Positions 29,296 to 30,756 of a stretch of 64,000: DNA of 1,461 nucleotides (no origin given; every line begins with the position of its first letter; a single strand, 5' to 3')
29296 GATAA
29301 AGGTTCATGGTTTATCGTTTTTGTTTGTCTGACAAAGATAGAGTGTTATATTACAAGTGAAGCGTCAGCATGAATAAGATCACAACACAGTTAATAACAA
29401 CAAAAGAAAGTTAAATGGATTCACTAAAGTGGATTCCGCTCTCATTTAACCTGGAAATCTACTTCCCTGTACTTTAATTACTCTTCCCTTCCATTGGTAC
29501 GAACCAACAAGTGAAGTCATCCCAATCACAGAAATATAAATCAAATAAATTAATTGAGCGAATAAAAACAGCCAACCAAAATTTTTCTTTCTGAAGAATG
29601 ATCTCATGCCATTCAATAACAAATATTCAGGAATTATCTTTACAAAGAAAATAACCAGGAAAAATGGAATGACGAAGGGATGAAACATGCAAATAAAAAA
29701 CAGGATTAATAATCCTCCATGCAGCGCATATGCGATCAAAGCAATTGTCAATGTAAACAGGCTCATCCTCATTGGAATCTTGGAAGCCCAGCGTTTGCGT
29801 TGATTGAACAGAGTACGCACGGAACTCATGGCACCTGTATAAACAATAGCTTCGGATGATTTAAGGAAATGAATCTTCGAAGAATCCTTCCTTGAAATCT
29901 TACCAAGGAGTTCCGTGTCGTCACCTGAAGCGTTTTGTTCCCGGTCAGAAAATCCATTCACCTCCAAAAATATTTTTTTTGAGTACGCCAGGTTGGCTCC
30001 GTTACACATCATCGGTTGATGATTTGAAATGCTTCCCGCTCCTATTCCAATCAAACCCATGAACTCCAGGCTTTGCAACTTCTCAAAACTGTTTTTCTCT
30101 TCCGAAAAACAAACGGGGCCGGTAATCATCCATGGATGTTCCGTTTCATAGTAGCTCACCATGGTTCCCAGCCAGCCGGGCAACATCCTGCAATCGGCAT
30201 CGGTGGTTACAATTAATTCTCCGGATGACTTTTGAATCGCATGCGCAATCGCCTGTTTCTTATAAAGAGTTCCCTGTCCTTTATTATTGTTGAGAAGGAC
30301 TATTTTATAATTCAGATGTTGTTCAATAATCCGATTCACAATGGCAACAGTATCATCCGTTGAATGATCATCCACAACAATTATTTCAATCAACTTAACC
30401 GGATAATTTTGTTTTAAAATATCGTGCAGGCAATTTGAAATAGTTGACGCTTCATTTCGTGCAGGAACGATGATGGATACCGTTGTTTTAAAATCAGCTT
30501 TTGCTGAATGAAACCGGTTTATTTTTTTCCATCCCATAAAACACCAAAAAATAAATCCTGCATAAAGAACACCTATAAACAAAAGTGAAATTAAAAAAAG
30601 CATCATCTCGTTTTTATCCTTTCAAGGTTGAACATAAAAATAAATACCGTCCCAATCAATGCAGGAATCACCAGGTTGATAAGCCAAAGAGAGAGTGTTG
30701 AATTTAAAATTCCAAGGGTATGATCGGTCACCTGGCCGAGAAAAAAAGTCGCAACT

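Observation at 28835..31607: Synthase-type operon: flippase-like membrane protein, processive GT2 (QxxRW), then a Cys/His/Met-rich small membrane protein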

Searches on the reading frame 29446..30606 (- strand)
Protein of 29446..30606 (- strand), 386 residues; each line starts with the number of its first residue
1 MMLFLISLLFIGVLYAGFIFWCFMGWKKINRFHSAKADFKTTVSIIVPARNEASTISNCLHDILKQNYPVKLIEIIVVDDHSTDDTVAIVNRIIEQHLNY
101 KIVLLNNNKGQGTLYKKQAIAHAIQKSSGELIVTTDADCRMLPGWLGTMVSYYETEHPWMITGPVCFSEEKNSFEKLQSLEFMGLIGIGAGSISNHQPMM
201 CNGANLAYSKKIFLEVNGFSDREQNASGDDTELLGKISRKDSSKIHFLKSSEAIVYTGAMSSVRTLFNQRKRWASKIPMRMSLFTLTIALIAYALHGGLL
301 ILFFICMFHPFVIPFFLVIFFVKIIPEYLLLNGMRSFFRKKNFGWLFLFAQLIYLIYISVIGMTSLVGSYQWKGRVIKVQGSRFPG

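Call 3: search_protein_families(library=pfam, proteins=[window:29446-30606:-], max_evalue=0.1)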
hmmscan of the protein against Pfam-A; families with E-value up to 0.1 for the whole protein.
window:29446-30606:- (386 aa): 10 families
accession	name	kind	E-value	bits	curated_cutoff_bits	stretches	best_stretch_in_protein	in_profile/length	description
PF00535.33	Glycos_transf_2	-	4.1e-27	95.6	23.3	1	44-213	1-164/168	Glycosyl transferase family 2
PF13641.12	Glyco_tranf_2_3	-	6.9e-20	72.5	27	1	43-274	3-228/230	Glycosyltransferase like family 2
PF13632.12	Glyco_trans_2_3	-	8.3e-12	45.8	27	1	132-320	2-195/198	Glycosyl transferase family group 2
PF10111.15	Glyco_tranf_2_2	-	6e-07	29.7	27.3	1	44-276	1-234/276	Glycosyltransferase like family 2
PF13506.12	Glyco_transf_21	-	1.1e-05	25.4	21.7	1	111-274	13-173/174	Glycosyl transferase family 21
PF09990.14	DUF2231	-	0.0075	16.8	26.4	1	308-367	4-61/139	Predicted membrane protein (DUF2231)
PF13704.12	Glyco_tranf_2_4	-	0.01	16.8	27.5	1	51-138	2-81/98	Glycosyl transferase family 2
PF02709.20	Glyco_transf_7C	-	0.029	14.4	23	1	202-240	20-58/78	N-terminal domain of galactosyltransferase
PF03452.20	Anp1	-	0.046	13.6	28.8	1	36-98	16-80/263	Anp1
PF07315.17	DUF1462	-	0.088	13.6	25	0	55-109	20-77/93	Protein of unknown function (DUF1462)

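Call 4: search_protein_families(library=ncbifam, proteins=[window:29446-30606:-], max_evalue=0.1)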
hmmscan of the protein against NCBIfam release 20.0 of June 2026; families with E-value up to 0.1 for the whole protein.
window:29446-30606:- (386 aa): 27 families (the best 25 are shown)
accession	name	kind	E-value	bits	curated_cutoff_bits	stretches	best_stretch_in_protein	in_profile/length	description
TIGR03111.1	glyc2_xrt_Gpos1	hypoth_equivalog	1.5e-23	83.3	363.95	1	32-274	37-283/439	TIGR03111 family XrtG-associated glycosyltransferase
TIGR03937.1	PgaC_IcaA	equivalog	4.6e-22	78.6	422.3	1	13-326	16-319/407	poly-beta-1,6-N-acetyl-D-glucosamine synthase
NF041875.1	EPS_EpsD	equivalog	1.4e-18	67.4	370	1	43-262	1-211/325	exopolysaccharide biosynthesis glycosyltransferase EpsD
NF045692.1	OglycostaseCruG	equivalog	2.1e-18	66.4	600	1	34-376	34-385/386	2'-O-glycosyltransferase CruG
TIGR03965.1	mycofact_glyco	equivalog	2.7e-18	66.1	280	1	33-236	66-262/467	mycofactocin biosynthesis glycosyltransferase MftF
TIGR03469.1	HpnB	hypoth_equivalog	6.8e-18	64.9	379.25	1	10-158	12-165/386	hopene-associated glycosyltransferase HpnB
TIGR04242.1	nodulat_NodC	equivalog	7.1e-14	51.6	550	1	33-141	40-144/395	chitooligosaccharide synthase NodC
NF041394.1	GtaseAglG_Halo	equivalog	3.2e-13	49.6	440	1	44-247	6-207/304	glucosyl-dolichyl phosphate glucuronosyltransferase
NF010496.0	PRK13915.1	equivalog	1.2e-11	44.3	262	1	26-140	19-128/307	glucosyl-3-phosphoglycerate synthase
NF047683.1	TeichurnBiosyTuaG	equivalog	2e-11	44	400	1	39-155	4-113/252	teichuronic acid biosynthesis protein TuaG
TIGR03472.1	HpnI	equivalog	3.9e-11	42.4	310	1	28-380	29-365/373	bacteriohopanetetrol glucosamine biosynthesis glycosyltransferase HpnI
NF053739.1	GlytfEpsEBac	equivalog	5e-11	42.1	450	1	43-164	3-118/265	glycosyltransferase EpsE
TIGR04283.1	glyco_like_mftF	equivalog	1.6e-10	41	182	1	43-171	1-115/221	TIGR04283 family arsenosugar biosynthesis glycosyltransferase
NF007482.0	PRK10073.1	equivalog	2.7e-10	39.8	423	1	40-151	5-108/334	glycosyltransferase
NF050050.1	ProtGlycPglI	equivalog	4.1e-10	39.5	500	1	42-173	3-126/306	GalNAc(5)-diNAcBac-PP-undecaprenol beta-1,3-glucosyltransferase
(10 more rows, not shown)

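Call 20: search_solved_structures(query=window:29446-30606:-, max_evalue=0.001)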
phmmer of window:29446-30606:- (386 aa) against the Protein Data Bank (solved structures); distinct sequences matched with E-value up to 0.001: 15.
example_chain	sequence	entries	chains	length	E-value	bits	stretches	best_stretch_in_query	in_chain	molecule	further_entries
6yv7_A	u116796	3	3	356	2.6e-13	53.2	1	19-139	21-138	Glycosyl transferase, family 2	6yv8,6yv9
6yv7_B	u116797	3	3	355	3e-13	53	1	20-139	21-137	Glycosyl transferase, family 2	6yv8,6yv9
5tze_C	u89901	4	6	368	1.6e-08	37.4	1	43-147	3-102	Glycosyl transferase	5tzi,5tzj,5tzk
5tz8_A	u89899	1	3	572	3.1e-08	36.5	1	43-146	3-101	Glycosyl transferase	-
6p61_A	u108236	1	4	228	1.3e-07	34.4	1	40-142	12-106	Glycosyltransferase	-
2z87_A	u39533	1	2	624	1.8e-07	33.9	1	27-113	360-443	Chondroitin synthase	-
2z86_A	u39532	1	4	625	1.9e-07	33.9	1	27-113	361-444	Chondroitin synthase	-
6s22_A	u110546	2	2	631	6.4e-07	32.1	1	42-175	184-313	Polypeptide N-acetylgalactosaminyltransferase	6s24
8vh7_A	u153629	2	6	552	1e-06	31.4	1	42-138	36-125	Heparosan synthase B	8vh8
8viw_A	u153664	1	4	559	1.1e-06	31.4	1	42-138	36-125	Heparosan synthase B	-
5nqa_A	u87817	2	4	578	2.1e-05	27.2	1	33-175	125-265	Polypeptide N-acetylgalactosaminyltransferase 4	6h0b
8vxh_A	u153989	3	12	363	8.4e-05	25.2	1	42-176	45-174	Undecaprenyl-phosphate 4-deoxy-4-formamido-L-arabinose transferase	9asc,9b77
9bhc_C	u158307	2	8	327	0.00017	24.1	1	42-176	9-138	Undecaprenyl-phosphate 4-deoxy-4-formamido-L-arabinose transferase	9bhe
6pxu_A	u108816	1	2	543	0.00023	23.7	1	41-177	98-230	Polypeptide N-acetylgalactosaminyltransferase 12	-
9hwj_A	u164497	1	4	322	0.00031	23.3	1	42-180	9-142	Undecaprenyl-phosphate 4-deoxy-4-formamido-L-arabinose transferase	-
